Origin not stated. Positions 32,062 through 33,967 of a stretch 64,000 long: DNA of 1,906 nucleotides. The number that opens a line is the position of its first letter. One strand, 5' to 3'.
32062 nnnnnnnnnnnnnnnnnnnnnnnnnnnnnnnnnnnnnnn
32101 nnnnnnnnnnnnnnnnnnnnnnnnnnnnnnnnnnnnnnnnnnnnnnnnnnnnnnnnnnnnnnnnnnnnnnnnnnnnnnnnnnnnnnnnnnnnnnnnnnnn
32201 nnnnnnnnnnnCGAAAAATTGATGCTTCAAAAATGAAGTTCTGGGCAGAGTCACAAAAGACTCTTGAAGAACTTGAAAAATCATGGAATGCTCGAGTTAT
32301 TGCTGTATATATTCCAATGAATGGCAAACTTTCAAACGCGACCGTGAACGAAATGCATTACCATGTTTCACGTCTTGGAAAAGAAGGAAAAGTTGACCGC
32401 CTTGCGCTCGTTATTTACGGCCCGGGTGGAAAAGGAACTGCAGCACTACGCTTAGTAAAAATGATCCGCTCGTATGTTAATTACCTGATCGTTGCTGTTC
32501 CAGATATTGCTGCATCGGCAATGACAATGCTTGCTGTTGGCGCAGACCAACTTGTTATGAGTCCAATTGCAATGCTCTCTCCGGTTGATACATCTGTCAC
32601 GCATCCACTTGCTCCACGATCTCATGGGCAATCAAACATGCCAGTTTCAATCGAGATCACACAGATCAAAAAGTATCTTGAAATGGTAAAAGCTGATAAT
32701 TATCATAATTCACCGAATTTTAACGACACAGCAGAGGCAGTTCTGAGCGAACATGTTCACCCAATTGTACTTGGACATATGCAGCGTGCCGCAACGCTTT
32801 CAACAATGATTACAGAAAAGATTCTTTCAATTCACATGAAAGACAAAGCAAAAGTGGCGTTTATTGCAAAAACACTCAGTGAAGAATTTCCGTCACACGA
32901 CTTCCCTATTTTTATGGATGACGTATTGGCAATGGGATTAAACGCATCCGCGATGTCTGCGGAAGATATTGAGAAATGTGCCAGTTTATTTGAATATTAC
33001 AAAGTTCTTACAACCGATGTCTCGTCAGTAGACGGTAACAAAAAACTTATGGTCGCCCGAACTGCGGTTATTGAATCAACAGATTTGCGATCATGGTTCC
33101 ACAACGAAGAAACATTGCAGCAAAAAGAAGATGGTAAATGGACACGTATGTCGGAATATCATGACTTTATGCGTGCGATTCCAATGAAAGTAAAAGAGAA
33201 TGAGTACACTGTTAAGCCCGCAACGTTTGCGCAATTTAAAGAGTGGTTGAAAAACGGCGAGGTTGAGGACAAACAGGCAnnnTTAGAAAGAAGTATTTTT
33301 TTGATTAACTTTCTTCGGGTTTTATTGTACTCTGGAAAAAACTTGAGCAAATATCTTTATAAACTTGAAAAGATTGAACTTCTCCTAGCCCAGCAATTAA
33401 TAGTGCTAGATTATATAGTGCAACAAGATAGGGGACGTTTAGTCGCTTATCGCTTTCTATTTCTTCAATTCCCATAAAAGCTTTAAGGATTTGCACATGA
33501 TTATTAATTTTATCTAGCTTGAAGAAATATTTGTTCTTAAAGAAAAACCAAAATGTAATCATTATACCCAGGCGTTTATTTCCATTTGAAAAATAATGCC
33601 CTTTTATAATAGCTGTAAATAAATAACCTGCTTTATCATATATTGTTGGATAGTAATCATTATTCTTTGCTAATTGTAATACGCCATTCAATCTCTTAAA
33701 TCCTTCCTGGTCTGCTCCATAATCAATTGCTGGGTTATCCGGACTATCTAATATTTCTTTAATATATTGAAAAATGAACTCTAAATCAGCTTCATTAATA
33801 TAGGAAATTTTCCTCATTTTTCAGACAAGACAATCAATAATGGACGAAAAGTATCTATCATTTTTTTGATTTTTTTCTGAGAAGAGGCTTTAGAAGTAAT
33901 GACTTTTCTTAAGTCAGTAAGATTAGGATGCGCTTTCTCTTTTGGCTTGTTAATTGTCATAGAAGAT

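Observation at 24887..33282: Cluster of proteases with giant proline-rich disordered tails and a recurrent LPPLP motif, plus a 705-aa Pro/Gln-rich IDP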

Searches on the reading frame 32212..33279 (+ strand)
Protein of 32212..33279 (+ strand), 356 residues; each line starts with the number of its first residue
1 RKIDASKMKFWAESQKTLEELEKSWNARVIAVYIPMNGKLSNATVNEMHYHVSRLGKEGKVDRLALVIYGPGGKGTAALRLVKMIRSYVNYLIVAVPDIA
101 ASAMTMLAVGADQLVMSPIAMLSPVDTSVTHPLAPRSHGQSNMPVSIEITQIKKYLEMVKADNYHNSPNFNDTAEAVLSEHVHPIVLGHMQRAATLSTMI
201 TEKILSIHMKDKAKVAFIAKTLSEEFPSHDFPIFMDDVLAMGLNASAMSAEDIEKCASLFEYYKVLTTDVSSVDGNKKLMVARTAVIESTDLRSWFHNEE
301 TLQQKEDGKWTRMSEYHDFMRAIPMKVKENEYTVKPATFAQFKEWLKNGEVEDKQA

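Call 22: find_homologous_proteins(query=window:32212-33279:+, max_evalue=0.00001)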
Query window:32212-33279:+ (356 aa): 7 proteins with E <= 0.00001 among 2983 candidates.
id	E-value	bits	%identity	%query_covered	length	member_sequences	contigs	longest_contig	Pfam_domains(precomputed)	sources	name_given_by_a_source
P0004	2.2e-81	292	40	98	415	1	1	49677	PF01972.22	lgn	-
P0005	1.3e-80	289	40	99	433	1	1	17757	PF01972.22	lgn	-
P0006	7.3e-80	287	39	98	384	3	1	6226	PF01972.22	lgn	-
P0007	9.4e-78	280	40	98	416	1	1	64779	PF01972.22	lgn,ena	-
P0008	2.0e-75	272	40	98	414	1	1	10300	PF01972.22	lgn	-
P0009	5.1e-74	268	36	98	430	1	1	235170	PF01972.22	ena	-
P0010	8.5e-71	257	39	98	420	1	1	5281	PF25145.2,PF01972.22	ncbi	-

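Call 24: find_encoding_contigs(protein=P0009, flank=10000, max_places=2)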
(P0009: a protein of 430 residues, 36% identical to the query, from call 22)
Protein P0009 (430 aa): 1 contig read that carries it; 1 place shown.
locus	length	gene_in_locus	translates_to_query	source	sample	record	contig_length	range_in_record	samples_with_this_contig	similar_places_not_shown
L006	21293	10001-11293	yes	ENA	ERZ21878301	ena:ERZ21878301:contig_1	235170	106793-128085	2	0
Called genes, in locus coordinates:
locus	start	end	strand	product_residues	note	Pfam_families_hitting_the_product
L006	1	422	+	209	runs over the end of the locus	-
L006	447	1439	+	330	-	-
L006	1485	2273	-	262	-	-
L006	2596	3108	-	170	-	PF06445:GyrI-like (weak)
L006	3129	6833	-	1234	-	PF08450:SGL (faint), PF06739:SBBP (faint), PF25021:TEN_NHL (faint), PF17170:DUF5128 (faint), PF01436:NHL (weak), PF13620:CarboxypepD_reg (weak)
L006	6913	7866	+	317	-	PF01018:GTP1_OBG, PF01926:MMR_HSR1, PF02421:FeoB_N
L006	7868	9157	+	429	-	PF00464:SHMT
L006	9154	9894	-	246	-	-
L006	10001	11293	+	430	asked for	PF01972:SDH_protease (faint)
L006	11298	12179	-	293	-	PF01641:SelR, PF01625:PMSR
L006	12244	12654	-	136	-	-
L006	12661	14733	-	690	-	PF00082:Peptidase_S8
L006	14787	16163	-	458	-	-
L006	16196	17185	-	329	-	-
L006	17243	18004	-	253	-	PF20143:NAD_kinase_C (weak)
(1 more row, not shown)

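Call 25: find_encoding_contigs(protein=P0007, flank=10000, max_places=2)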
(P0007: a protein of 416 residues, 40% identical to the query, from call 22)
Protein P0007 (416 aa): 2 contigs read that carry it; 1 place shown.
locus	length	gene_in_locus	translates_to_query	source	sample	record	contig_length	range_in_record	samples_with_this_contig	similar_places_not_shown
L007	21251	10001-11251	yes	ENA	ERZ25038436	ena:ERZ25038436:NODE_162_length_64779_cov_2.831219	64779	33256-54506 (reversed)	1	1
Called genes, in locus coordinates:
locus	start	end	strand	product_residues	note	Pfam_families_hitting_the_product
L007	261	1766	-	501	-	PF13541:ChlI, PF01078:Mg_chelatase, PF00158:Sigma54_activat (faint), PF07728:AAA_5 (weak), PF00493:MCM (weak), PF13335:Mg_chelatase_C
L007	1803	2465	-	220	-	-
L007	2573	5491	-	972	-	PF03483:B3_4, PF01588:tRNA_bind (faint), PF03485:Arg_tRNA_synt_N, PF00750:tRNA-synt_1d, PF05746:DALR_1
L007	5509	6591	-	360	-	PF01546:Peptidase_M20, PF07687:M20_dimer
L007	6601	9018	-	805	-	-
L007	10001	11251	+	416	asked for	PF01972:SDH_protease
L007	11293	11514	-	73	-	PF07866:DUF1653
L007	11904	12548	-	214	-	PF00300:His_Phos_1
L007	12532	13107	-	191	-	PF01978:TrmB, PF03965:Penicillinase_R (weak), PF13412:HTH_24 (weak)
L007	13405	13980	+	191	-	PF00300:His_Phos_1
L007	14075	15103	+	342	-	PF01734:Patatin (weak)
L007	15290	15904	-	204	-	-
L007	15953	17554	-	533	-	PF02776:TPP_enzyme_N, PF00205:TPP_enzyme_M, PF02775:TPP_enzyme_C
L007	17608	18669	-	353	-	PF04055:Radical_SAM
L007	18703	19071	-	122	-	-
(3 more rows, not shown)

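Call 26: find_encoding_contigs(protein=P0004, flank=10000, max_places=2)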
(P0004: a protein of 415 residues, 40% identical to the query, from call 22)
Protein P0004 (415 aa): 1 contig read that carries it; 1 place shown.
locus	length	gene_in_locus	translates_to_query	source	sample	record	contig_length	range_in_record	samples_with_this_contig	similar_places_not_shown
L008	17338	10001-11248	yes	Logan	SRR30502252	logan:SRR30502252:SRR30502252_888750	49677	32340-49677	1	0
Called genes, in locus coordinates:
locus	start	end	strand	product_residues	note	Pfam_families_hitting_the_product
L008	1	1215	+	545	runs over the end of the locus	PF02511:Thy1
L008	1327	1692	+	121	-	-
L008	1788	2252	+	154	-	PF11188:DUF2975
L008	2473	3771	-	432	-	-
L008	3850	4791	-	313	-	PF00535:Glycos_transf_2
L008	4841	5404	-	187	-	-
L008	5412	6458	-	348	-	PF01757:Acyl_transf_3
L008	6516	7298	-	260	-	-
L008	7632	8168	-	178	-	PF04542:Sigma70_r2, PF08281:Sigma70_r4_2 (faint)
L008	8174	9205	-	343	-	-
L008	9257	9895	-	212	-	PF03575:Peptidase_S51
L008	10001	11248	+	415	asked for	PF01972:SDH_protease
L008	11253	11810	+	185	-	-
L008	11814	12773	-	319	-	-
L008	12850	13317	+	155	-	PF10604:Polyketide_cyc2 (weak), PF08327:AHSA1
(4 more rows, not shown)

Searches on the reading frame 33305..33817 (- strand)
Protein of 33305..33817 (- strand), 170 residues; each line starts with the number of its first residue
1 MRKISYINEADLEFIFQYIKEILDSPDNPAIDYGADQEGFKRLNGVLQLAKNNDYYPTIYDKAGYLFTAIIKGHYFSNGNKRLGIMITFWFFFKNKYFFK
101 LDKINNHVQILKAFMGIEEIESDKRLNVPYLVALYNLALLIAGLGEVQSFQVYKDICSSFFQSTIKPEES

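Call 5: search_protein_families(library=pfam, proteins=[window:33305-33817:-], max_evalue=0.01)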
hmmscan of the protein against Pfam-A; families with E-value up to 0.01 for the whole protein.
window:33305-33817:- (170 aa): 1 family
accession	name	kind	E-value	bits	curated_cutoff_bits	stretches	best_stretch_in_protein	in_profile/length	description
PF02661.23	Fic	-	7.9e-07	30.3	24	1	46-91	42-92/93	Fic/DOC family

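Call 6: search_protein_families(library=ncbifam, proteins=[window:33305-33817:-], max_evalue=0.01)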
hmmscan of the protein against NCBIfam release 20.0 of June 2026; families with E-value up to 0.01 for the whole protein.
window:33305-33817:- (170 aa): 1 family
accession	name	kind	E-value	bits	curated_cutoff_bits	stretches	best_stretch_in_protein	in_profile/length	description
TIGR01550.1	DOC_P1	subfamily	7.4e-08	32.6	38.65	1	51-102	40-94/122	type II toxin-antitoxin system death-on-curing family toxin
